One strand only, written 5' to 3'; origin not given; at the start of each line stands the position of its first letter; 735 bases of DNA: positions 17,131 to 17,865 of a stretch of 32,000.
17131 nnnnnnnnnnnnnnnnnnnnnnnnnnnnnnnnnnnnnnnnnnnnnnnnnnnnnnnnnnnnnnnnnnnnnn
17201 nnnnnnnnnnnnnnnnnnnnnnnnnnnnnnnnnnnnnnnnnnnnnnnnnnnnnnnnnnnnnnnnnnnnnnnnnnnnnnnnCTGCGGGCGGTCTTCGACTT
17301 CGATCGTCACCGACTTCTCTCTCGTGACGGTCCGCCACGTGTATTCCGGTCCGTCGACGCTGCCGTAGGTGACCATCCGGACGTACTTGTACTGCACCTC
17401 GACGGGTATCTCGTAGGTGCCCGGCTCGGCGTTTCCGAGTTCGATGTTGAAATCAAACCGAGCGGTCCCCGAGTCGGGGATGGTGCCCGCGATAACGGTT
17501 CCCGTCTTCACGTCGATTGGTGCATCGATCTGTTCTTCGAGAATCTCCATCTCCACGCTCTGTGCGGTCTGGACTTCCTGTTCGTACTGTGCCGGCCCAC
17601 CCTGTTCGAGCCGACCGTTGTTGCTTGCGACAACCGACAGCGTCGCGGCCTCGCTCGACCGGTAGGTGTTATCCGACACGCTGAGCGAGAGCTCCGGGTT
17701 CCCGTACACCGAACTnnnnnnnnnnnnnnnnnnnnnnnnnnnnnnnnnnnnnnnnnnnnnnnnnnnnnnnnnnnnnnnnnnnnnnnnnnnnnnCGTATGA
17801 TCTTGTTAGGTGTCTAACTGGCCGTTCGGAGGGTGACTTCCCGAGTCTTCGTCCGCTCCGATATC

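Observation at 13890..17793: COG1361 surface protein and RND/MMPL exporter form a two-gene operon: candidate archaeal envelope export module of unknown substrate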

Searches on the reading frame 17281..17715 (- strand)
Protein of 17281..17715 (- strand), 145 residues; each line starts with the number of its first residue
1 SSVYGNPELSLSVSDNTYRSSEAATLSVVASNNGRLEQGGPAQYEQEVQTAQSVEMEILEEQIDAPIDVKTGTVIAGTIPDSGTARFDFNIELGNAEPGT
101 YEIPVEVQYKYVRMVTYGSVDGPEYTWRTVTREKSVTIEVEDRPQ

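Call 67: predict_structure(alignment_id=A6)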
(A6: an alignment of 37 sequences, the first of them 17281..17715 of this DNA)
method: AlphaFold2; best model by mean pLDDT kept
length: 145 residues; sequences in the alignment: 37
mean_pLDDT: 95.3   pTM: 0.85
mean pLDDT of the five models: 95.3, 95.3, 94.7, 93.8, 93.5
residues with pLDDT >= 90: 136; 70-90: 7; 50-70: 1; < 50: 1
segments of 3 or more residues with pLDDT < 50: none
pLDDT, mean of each block of 10 residues (from residue 1): 97 92 96 96 97 98 96 97 98 94 98 95 97 96 73
secondary structure, 60 per line:
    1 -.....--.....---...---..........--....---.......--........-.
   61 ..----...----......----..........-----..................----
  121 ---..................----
elements in order: E2-6 E9-13 E17-19 E23-32 E35-38 H42-48 E51-58 E67-69 E74-79 E84-93 E99-116 E124-141

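Call 70: fold_search(model_id=the predicted structure, library=pdb)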
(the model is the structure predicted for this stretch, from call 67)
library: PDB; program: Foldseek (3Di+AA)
matches with E <= 10: 1880; with E <= 0.001: 10
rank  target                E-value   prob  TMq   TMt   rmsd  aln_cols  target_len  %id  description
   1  9fyn                  1.4e-04  1.00  0.50  0.12   3.9       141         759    9  Lacto-N-biosidase from Trueperella pyogenes (released 2024-10-09)
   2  7p4l_C                1.7e-04  1.00  0.47  0.18   6.7       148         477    9  Crystal structure of the trimeric ectodomain of archaeal Fusexin1 (Fsx1) (released 2022-07-13)
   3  7p4l_B                2.0e-04  1.00  0.41  0.16   7.4       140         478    9  Crystal structure of the trimeric ectodomain of archaeal Fusexin1 (Fsx1) (released 2022-07-13)
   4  8xfg_A                2.1e-04  1.00  0.41  0.11  11.0       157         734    6  Cryo-EM structure of integrin ITGAV, ITGB3 and CYCLO (RGDFK) complex, conformation 1 (released 2024-12-18)
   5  6s5w_A                3.1e-04  1.00  0.42  0.54   7.8       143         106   20  Structure of Rib domain 'Rib Long' from Lactobacillus acidophilus (released 2019-12-11)
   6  8xen_A                5.9e-04  0.99  0.34  0.08  10.5       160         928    9  Cryo-EM structure of integrin ITGAV/ITGB3 complex, conformation 4 (released 2024-12-18)
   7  6fvi                  8.5e-04  0.99  0.32  0.32   9.4       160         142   10  ASH / PapD-like domain of human CEP192 (PapD-like domain 7) (released 2019-03-20)
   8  5fo7_B                9.0e-04  1.00  0.50  0.09   9.6       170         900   11  Crystal Structure of Human Complement C3b at 2.8 Angstrom resolution (released 2016-04-06)
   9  2a74_B                9.0e-04  1.00  0.49  0.40   9.8       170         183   11  Human Complement Component C3c (released 2005-09-27)
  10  3frp_G                9.5e-04  1.00  0.47  0.34   5.7       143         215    8  Crystal Structure of Cobra Venom Factor, a Co-factor for C3- and C5 convertase CVFBb (released 2009-04-28)
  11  7b2q_B                1.2e-03  1.00  0.51  0.14   5.9       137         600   14  Cryo-EM structure of complement C4b in complex with nanobody B12 (released 2022-03-02)
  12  4mmz_A                1.2e-03  0.99  0.36  0.08  11.2       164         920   10  Integrin AlphaVBeta3 ectodomain bound to an antagonistic tenth domain of Fibronectin (released 2014-03-26)
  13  7pks_g                1.3e-03  1.00  0.48  0.10   5.9       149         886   13  Structural basis of Integrator-mediated transcription regulation (released 2021-12-08)
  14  2wii_B                1.4e-03  1.00  0.51  0.10   5.9       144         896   12  Complement C3b in complex with factor H domains 1-4 (released 2009-06-09)
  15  1m1s                  1.4e-03  1.00  0.38  0.47   8.6       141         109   11  Structure of WR4, a C.elegans MSP family member (released 2003-07-29)
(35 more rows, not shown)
